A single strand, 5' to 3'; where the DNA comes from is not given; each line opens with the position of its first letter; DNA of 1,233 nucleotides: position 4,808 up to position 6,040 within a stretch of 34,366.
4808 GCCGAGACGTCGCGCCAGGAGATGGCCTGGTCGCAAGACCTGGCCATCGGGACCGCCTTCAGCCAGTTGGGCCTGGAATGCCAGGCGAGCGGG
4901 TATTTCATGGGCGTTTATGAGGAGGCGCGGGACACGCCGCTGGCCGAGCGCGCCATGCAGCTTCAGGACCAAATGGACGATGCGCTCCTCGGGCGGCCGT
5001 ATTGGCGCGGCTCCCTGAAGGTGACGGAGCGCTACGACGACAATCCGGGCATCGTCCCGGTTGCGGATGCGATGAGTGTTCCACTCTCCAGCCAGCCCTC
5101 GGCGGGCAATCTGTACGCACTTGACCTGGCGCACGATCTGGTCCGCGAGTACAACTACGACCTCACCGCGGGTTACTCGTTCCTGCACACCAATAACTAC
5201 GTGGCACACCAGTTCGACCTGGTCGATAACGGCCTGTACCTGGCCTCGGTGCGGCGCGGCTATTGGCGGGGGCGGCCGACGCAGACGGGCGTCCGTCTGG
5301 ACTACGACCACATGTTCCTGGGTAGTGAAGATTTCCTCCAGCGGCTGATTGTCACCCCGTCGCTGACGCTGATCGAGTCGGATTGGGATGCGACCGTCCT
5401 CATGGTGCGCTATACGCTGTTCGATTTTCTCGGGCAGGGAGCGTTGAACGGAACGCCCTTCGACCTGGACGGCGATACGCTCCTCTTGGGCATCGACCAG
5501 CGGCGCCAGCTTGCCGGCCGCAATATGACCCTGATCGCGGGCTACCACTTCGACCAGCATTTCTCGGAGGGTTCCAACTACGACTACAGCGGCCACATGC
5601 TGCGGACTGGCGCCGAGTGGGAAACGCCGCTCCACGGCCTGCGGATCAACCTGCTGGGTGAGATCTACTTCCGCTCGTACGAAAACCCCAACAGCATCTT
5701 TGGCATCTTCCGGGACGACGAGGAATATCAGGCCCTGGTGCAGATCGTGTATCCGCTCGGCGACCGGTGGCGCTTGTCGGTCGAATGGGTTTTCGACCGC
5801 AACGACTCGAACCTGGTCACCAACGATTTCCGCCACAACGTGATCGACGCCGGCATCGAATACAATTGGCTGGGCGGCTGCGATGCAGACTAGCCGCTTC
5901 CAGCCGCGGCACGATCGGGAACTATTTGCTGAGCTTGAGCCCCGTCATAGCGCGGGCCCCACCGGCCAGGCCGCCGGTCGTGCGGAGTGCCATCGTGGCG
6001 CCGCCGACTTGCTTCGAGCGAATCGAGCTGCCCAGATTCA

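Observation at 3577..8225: Slam / type-XI-secretion-like TPR + beta-barrel outer-membrane protein with a lipoprotein gene and a tandem array of glycine-rich secreted paralogs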

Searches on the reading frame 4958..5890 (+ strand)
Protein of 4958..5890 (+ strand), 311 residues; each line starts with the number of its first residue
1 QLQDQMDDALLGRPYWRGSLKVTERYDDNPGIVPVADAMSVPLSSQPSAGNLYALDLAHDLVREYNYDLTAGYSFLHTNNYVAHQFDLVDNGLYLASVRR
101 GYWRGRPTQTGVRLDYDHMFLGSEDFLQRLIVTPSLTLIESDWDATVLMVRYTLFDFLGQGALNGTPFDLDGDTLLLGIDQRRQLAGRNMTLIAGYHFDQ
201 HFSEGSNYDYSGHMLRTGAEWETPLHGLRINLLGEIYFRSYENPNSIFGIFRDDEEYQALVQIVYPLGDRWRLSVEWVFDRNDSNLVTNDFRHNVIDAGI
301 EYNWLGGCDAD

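Call 18: search_solved_structures(query=A2, max_evalue=10, show_alignments=3)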
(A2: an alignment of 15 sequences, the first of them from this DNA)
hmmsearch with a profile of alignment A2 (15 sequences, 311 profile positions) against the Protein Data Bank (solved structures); distinct sequences matched with E-value up to 10: 0.

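Call 32: search_protein_representatives(alignment_id=A2)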
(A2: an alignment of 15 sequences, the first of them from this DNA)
Query: 15 sequences, 311 profile positions. Proteins with E-value up to 0.001 (for the whole library): 1577; up to 1e-10: 361; up to 1e-30: 53. The best 150 are listed.
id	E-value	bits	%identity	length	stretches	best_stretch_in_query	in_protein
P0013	3.1e-145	499.7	-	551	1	2-308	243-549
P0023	1.5e-132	458.1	-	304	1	10-307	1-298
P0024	7.6e-107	373.6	-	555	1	2-308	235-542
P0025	2.1e-105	368.9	-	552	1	2-305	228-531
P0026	3.2e-101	355.1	-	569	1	2-306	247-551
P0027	6.9e-97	340.9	-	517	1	2-306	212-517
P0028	7.7e-95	334.2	-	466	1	1-230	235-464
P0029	2.3e-92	326.1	-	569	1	2-307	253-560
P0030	1.1e-90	320.5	-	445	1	1-307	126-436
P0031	1.3e-88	313.8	-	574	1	4-305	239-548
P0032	2.2e-88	313.0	-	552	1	1-307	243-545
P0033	1.1e-85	304.1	-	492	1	1-304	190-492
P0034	5.7e-81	288.7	-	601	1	2-308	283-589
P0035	7.4e-78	278.4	-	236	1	78-308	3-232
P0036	1.4e-77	277.5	-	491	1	2-307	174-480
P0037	3.0e-76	273.1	-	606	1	2-308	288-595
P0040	1.5e-65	238.0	-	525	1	3-304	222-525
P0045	2.3e-58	214.4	-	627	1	3-307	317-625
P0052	4.0e-54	200.5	-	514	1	14-304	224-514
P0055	1.7e-53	198.4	-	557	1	8-304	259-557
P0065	1.7e-40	155.7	-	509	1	14-304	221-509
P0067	1.9e-35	139.1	-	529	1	14-304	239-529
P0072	2.2e-31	125.8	-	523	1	23-304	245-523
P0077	3.5e-29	118.5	-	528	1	6-304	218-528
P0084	1.7e-28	116.3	-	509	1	22-304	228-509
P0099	1.5e-23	100.0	-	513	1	9-304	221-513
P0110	1.2e-20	90.5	-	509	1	13-302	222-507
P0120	5.1e-19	85.2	-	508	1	23-304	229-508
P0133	1.1e-17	80.7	-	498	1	2-304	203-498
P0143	3.5e-17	79.1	-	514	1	22-304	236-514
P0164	6.1e-16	75.1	-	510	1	22-302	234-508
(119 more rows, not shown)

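Call 40: find_related_loci(query=A2, collection=genome_contigs, flank=8000)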
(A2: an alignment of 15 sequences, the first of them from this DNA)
Query A2 (311 aa) in genome_contigs; peptide patterns used: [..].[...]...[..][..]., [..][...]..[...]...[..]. (x = any residue, [..] = any of these).
33 stretches matched a pattern; 4 encode a relative of the query (tblastn E <= 1e-3); 4 distinct loci.
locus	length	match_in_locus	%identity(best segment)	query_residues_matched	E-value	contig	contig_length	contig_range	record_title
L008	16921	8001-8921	56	1-307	7e-120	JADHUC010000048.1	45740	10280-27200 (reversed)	MAG: Pirellulaceae bacterium isolate BS150m-G36 BS-150m-C598, whole genome shotgun sequence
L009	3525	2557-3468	54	1-304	1e-114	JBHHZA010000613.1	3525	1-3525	MAG: Planctomycetaceae bacterium isolate Maj_2_bin.2 NODE_17539_length_3525_cov_5.359366, whole genome shotgun sequence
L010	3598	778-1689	43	1-307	8e-86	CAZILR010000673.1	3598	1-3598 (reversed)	MAG TPA_asm: uncultured Planctomyces sp. isolate SRP302895_co1_459 genome assembly, contig: NODE_58793_length_3598_cov_8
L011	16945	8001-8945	35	1-310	1e-63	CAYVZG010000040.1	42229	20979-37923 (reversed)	MAG TPA_asm: uncultured Desulfobacula sp. isolate binchicken_co141_614 genome assembly, contig: NODE_3958_length_42229_c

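Call 47: search_protein_families(library=pfam, proteins=[window:4958-5890:+, P0065, P0084, P0110, P0133, P0143, P0164], max_evalue=1)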
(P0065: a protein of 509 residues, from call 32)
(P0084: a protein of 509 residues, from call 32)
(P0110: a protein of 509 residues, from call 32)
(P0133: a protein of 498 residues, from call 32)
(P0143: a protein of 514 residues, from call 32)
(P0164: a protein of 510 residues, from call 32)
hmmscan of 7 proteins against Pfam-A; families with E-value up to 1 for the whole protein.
seq(311 aa): 1 family
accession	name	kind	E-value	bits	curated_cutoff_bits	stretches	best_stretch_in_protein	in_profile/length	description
PF10082.15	BBP2_2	-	0.0023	17.3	23.7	1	226-301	302-375/378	Putative beta-barrel porin 2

P0065 (509 aa): 29 families (the best 25 are shown)
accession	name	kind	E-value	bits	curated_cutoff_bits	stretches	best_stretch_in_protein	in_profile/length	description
PF14559.12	TPR_19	-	1.3e-15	57.9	25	3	76-133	4-61/68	Tetratricopeptide repeat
PF13432.12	TPR_16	-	4.3e-14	53.1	32.7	3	69-124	3-58/65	Tetratricopeptide repeat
PF13424.12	TPR_12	-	5.9e-10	39.7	30.1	2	35-93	9-75/77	Tetratricopeptide repeat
PF07719.23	TPR_2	-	9.7e-10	38.2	27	2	131-156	1-26/34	Tetratricopeptide repeat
PF00515.34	TPR_1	-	1.4e-09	37.8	27.8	2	35-58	7-30/34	Tetratricopeptide repeat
PF13428.12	TPR_14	-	1.4e-08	35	23.5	2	33-70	5-42/44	Tetratricopeptide repeat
PF13176.12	TPR_7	-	2.2e-08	34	27.9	2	136-156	4-24/36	Tetratricopeptide repeat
PF13181.12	TPR_8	-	2.5e-07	30.8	25.7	0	131-155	1-25/34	Tetratricopeptide repeat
PF13374.12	TPR_10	-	7e-07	29.5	27.5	2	137-157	8-28/42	Tetratricopeptide repeat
PF07721.20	TPR_4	-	1.9e-06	28.4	27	2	136-156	6-26/26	Tetratricopeptide repeat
PF11059.14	DUF2860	-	0.00024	20.8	22.9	1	376-506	160-292/294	Protein of unknown function (DUF2860)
PF25062.1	ARM_TT21_N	-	0.00043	20.5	40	0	167-196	28-57/222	Tetratricopeptide repeat protein 21 N-terminal ARM repeat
PF12688.13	TPR_5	-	0.00057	20.6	24.2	1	117-188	26-96/119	Tetratrico peptide repeat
PF13174.12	TPR_6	-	0.0013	19.7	26.3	0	133-157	2-26/33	Tetratricopeptide repeat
PF12895.13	ANAPC3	-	0.0013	19.4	27.2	2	78-154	4-79/82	Anaphase-promoting complex, cyclosome, subunit 3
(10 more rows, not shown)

P0084 (509 aa): 34 families (the best 25 are shown)
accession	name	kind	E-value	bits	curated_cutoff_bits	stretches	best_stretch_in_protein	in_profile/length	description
PF07719.23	TPR_2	-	3.1e-24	83.5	27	5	135-161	5-31/34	Tetratricopeptide repeat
PF00515.34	TPR_1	-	1.5e-19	69.4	27.8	4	63-91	1-29/34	Tetratricopeptide repeat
PF14559.12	TPR_19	-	2.8e-18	66.4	25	3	115-163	9-57/68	Tetratricopeptide repeat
PF13181.12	TPR_8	-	2.1e-15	55.9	25.7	2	135-163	5-33/34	Tetratricopeptide repeat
PF13428.12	TPR_14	-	3e-15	55.7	23.5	4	33-71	5-43/44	Tetratricopeptide repeat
PF13174.12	TPR_6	-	4.5e-15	55.6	26.3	3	170-199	4-33/33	Tetratricopeptide repeat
PF13414.12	TPR_11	-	1.9e-13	50.3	26.8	2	40-75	5-40/42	TPR repeat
PF13432.12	TPR_16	-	8.9e-13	48.9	32.7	3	33-89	1-57/65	Tetratricopeptide repeat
PF23914.1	TPR_CcmH_CycH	-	1.8e-12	47.8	42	2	60-157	47-147/158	Cytochrome c-type biogenesis protein H TPR domain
PF12895.13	ANAPC3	-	3.8e-12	46.7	27.2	2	24-89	18-82/82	Anaphase-promoting complex, cyclosome, subunit 3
PF13424.12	TPR_12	-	5.6e-12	46.1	30.1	3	40-91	14-73/77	Tetratricopeptide repeat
PF25062.1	ARM_TT21_N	-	2.3e-09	37.7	40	1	41-189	6-159/222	Tetratricopeptide repeat protein 21 N-terminal ARM repeat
PF13371.12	TPR_9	-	7.6e-08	32.7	35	2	38-95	4-61/73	Tetratricopeptide repeat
PF13431.12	TPR_17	-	1.2e-07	31.9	24.4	2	52-84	2-34/34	Tetratricopeptide repeat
PF13374.12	TPR_10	-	4.3e-06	27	27.5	0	137-157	8-28/42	Tetratricopeptide repeat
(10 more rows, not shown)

P0110 (509 aa): 32 families (the best 25 are shown)
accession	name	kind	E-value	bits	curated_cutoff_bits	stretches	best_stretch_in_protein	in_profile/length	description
PF07719.23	TPR_2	-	2.4e-28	96.3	27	5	67-98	2-33/34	Tetratricopeptide repeat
PF13432.12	TPR_16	-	7.8e-21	74.6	32.7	3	38-98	3-63/65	Tetratricopeptide repeat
PF00515.34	TPR_1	-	5.4e-20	70.7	27.8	3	67-98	2-33/34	Tetratricopeptide repeat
PF13414.12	TPR_11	-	8.7e-17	61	26.8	3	41-80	3-42/42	TPR repeat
PF14559.12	TPR_19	-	3.5e-16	59.7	25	2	78-133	3-58/68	Tetratricopeptide repeat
PF13431.12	TPR_17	-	6.9e-15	54.4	24.4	2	55-86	2-33/34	Tetratricopeptide repeat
PF13428.12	TPR_14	-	9.9e-13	47.9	23.5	3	35-73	4-42/44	Tetratricopeptide repeat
PF13181.12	TPR_8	-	5.4e-12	45.3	25.7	2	67-97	2-32/34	Tetratricopeptide repeat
PF13424.12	TPR_12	-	2e-11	44.4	30.1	2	32-96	3-75/77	Tetratricopeptide repeat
PF12895.13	ANAPC3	-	9.1e-10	39.1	27.2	1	47-125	4-81/82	Anaphase-promoting complex, cyclosome, subunit 3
PF13174.12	TPR_6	-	4.1e-07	30.7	26.3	1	67-97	1-31/33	Tetratricopeptide repeat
PF13371.12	TPR_9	-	1.7e-06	28.4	35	1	74-126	3-55/73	Tetratricopeptide repeat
PF13374.12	TPR_10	-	2.1e-06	28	27.5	1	105-126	7-28/42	Tetratricopeptide repeat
PF24575.1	TPR_Slam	-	4.7e-06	27.4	35.2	2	34-76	49-91/104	Surface lipoprotein assembly modifier, N-terminal TPR repeats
PF14561.12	TPR_20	-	1.4e-05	25.8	25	1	50-96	6-52/90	Tetratricopeptide repeat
PF10082.15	BBP2_2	-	0.0036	16.7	23.7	1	448-508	317-377/378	Putative beta-barrel porin 2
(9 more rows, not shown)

P0133 (498 aa): 32 families (the best 25 are shown)
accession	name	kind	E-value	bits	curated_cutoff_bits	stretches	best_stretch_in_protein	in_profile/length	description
PF04575.19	SlipAM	-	7.7e-13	49.1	22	1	217-495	1-285/288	Surface lipoprotein assembly modifier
PF14559.12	TPR_19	-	6e-11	42.9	25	3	36-79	3-46/68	Tetratricopeptide repeat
PF13432.12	TPR_16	-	5.2e-10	40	32.7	1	28-86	1-59/65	Tetratricopeptide repeat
PF07719.23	TPR_2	-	1.3e-08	34.8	27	2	60-81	3-24/34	Tetratricopeptide repeat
PF13428.12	TPR_14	-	4.4e-08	33.5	23.5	1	28-63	5-40/44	Tetratricopeptide repeat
PF25064.1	ARM_TT21_5th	-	6.6e-08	33.3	27.8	2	73-170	16-115/117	TT21 fifth ARM repeats domain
PF13174.12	TPR_6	-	1.6e-07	31.9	26.3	1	60-81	2-23/33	Tetratricopeptide repeat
PF10082.15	BBP2_2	-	1.7e-06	27.6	23.7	1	410-495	296-375/378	Putative beta-barrel porin 2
PF13176.12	TPR_7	-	4.1e-06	26.9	27.9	1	133-160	6-33/36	Tetratricopeptide repeat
PF00515.34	TPR_1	-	4.9e-06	26.6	27.8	2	60-81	3-24/34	Tetratricopeptide repeat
PF13181.12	TPR_8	-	1.3e-05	25.4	25.7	3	129-157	4-32/34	Tetratricopeptide repeat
PF04733.20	Coatomer_E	-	0.0001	22.3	21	2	31-84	208-261/290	Coatomer epsilon subunit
PF24575.1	TPR_Slam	-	0.00011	23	35.2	2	124-182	45-102/104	Surface lipoprotein assembly modifier, N-terminal TPR repeats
PF23914.1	TPR_CcmH_CycH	-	0.00013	22.3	42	1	38-81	101-144/158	Cytochrome c-type biogenesis protein H TPR domain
PF12895.13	ANAPC3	-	0.00028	21.6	27.2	1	31-80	30-78/82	Anaphase-promoting complex, cyclosome, subunit 3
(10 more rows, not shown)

P0143 (514 aa): 35 families (the best 25 are shown)
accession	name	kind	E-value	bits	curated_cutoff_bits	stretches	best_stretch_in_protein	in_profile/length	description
PF13432.12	TPR_16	-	9.6e-29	99.9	32.7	4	87-138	13-64/65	Tetratricopeptide repeat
PF07719.23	TPR_2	-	1.2e-21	75.4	27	4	106-137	2-33/34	Tetratricopeptide repeat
PF00515.34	TPR_1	-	4.7e-20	70.9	27.8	3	76-104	6-34/34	Tetratricopeptide repeat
PF14559.12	TPR_19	-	5.8e-18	65.4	25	3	47-98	1-52/68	Tetratricopeptide repeat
PF13428.12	TPR_14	-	1.4e-16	59.7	23.5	2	73-112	3-42/44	Tetratricopeptide repeat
PF13414.12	TPR_11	-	1.5e-15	57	26.8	2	78-119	1-42/42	TPR repeat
PF13174.12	TPR_6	-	6.6e-15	55.1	26.3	3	74-103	3-32/33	Tetratricopeptide repeat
PF13181.12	TPR_8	-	8.8e-15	54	25.7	1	73-104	3-34/34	Tetratricopeptide repeat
PF12895.13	ANAPC3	-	1.3e-14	54.7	27.2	3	143-195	27-77/82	Anaphase-promoting complex, cyclosome, subunit 3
PF13424.12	TPR_12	-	4.7e-12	46.4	30.1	3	72-135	4-75/77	Tetratricopeptide repeat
PF13431.12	TPR_17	-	2.9e-09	36.9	24.4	2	94-124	2-32/34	Tetratricopeptide repeat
PF23914.1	TPR_CcmH_CycH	-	2.5e-08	34.4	42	1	49-138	62-154/158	Cytochrome c-type biogenesis protein H TPR domain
PF25064.1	ARM_TT21_5th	-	5.6e-07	30.3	27.8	1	45-133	9-100/117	TT21 fifth ARM repeats domain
PF14853.12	Fis1_TPR_C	-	1.4e-06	28.8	25.3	1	178-199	5-26/53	Fis1 C-terminal tetratricopeptide repeat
PF23300.3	HEAT_Nup120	-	3.7e-06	27.3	29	1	89-135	10-56/170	Nucleoporin Nup120, HEAT repeats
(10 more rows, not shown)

P0164 (510 aa): 11 families
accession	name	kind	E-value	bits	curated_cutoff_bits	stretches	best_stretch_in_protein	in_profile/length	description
PF13432.12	TPR_16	-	5.1e-06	27.3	32.7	2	40-103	4-62/65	Tetratricopeptide repeat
PF14559.12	TPR_19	-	0.00022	21.9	25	1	85-132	4-51/68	Tetratricopeptide repeat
PF24575.1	TPR_Slam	-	0.00029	21.7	35.2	1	81-127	56-102/104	Surface lipoprotein assembly modifier, N-terminal TPR repeats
PF10677.15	DUF2490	-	0.0022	18.2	29.8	1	269-365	41-113/186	Protein of unknown function (DUF2490)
PF07719.23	TPR_2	-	0.0073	16.8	27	0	175-205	2-32/34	Tetratricopeptide repeat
PF13428.12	TPR_14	-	0.008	17.2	23.5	0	46-73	14-41/44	Tetratricopeptide repeat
PF13414.12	TPR_11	-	0.019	15.1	26.8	0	48-76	9-37/42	TPR repeat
PF24071.1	Phage_zn_bind_3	-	0.042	14.1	27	0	37-51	24-38/46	Phage FDXHR zinc binding domain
PF21006.2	NHase_beta_N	-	0.08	13.5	21.5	1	272-313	25-66/115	Nitrile hydratase beta subunit, N-terminal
PF23914.1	TPR_CcmH_CycH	-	0.083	13.2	42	0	159-207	106-154/158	Cytochrome c-type biogenesis protein H TPR domain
PF13371.12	TPR_9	-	0.63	10.5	35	1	44-85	6-47/73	Tetratricopeptide repeat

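Call 60: list_cluster_members(proteins=[P0024, P0029, P0034, P0040, P0052, P0065, P0084, P0110, P0133, P0143])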
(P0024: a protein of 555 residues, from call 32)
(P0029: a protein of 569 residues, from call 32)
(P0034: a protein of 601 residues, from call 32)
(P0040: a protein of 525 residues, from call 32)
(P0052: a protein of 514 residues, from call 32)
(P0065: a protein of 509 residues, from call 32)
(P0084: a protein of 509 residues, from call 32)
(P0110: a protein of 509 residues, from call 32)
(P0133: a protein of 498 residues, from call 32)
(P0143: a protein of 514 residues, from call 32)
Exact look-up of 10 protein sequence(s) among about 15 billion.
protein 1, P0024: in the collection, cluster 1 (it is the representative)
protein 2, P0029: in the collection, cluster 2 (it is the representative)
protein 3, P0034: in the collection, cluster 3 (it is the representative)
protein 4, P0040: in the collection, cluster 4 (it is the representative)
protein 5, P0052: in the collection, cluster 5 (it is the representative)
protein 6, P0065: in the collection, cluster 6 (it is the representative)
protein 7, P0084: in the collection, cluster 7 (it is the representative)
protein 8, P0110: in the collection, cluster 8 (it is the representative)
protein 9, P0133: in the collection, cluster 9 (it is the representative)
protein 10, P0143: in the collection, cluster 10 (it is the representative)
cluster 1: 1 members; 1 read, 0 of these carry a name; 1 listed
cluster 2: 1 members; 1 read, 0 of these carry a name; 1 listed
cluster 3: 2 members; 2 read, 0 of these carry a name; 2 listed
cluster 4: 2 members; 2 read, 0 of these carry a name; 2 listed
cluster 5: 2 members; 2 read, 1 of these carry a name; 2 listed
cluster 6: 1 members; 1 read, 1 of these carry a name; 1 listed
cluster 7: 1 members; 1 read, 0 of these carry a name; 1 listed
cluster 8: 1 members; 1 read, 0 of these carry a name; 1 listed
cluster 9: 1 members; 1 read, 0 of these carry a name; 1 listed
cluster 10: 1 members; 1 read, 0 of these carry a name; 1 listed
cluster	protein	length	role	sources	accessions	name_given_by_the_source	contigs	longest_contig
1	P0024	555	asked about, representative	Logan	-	-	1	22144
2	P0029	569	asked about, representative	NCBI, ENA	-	-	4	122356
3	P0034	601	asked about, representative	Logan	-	-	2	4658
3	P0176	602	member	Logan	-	-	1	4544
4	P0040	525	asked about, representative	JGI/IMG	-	-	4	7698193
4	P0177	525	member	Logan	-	-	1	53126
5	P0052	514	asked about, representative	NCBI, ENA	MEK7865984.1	MAG: tetratricopeptide repeat protein [Planctomycetota bacterium]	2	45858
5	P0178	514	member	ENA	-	-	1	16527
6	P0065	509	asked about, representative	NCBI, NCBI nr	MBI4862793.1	MAG: tetratricopeptide repeat protein [Candidatus Riflebacteria bacterium] | tetratricopeptide repeat protein [Candidatus Riflebacteria bacterium]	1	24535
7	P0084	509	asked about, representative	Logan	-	-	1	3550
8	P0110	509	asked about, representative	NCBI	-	-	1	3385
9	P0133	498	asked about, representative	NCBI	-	-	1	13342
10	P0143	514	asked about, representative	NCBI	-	-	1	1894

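Call 62: find_encoding_contigs(protein=P0133, flank=5000, max_places=1)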
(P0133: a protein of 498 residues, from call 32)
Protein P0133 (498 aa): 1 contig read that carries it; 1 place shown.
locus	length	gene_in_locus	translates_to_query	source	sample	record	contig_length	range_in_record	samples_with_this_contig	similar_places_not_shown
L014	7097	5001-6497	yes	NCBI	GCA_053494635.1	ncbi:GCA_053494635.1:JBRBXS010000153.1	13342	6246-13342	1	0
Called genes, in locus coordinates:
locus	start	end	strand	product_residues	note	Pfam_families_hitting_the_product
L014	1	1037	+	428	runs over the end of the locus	PF00709:Adenylsucc_synt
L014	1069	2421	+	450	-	PF09594:GT87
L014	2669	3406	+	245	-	PF00535:Glycos_transf_2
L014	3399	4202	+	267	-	PF01522:Polysacc_deac_1 (faint)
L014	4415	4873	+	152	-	-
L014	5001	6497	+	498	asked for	PF00515:TPR_1 (faint), PF07719:TPR_2 (faint), PF13174:TPR_6 (faint), PF13176:TPR_7 (faint), PF13181:TPR_8 (faint), PF13432:TPR_16 (weak), PF04575:SlipAM, PF10082:BBP2_2 (weak), +3 more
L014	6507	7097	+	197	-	?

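Call 63: find_encoding_contigs(protein=P0040, flank=5000, max_places=1)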
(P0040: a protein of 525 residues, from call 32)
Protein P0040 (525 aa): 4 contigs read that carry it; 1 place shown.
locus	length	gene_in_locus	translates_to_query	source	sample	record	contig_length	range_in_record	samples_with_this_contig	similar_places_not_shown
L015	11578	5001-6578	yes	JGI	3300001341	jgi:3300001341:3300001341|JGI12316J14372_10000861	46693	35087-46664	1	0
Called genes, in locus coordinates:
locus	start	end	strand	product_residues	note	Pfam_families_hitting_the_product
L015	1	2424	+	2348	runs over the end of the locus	PF16126:DUF4838, PF00801:PKD (faint), PF18911:PKD_4 (faint), PF22352:K319L-like_PKD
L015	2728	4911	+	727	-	-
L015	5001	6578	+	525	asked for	PF07719:TPR_2 (faint), PF13428:TPR_14 (faint), PF13432:TPR_16 (weak), PF14559:TPR_19 (faint)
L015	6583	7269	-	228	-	PF00834:Ribul_P_3_epim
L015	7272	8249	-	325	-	-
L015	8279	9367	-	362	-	PF00162:PGK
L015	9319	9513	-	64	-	PF00162:PGK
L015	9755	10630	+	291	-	-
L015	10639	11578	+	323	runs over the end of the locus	?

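Call 64: find_encoding_contigs(protein=P0029, flank=5000, max_places=1)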
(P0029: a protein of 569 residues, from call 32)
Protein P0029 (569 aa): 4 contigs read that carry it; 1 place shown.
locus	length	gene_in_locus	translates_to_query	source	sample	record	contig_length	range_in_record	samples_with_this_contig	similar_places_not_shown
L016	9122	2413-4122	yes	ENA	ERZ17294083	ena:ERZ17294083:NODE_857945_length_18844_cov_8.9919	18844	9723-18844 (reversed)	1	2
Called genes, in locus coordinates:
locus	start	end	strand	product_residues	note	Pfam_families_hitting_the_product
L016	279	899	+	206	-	PF00936:BMC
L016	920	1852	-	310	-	PF00215:OMPdecase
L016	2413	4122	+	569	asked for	PF07719:TPR_2 (faint), PF12895:ANAPC3 (faint), PF13428:TPR_14 (faint), PF14559:TPR_19 (faint), PF00515:TPR_1 (faint)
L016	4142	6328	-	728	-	PF03253:UT, PF01551:Peptidase_M23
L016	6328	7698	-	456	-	PF00278:Orn_DAP_Arg_deC, PF02784:Orn_Arg_deC_N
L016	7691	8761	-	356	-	PF02786:CPSase_L_D2 (faint)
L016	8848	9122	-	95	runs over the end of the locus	PF05402:PqqD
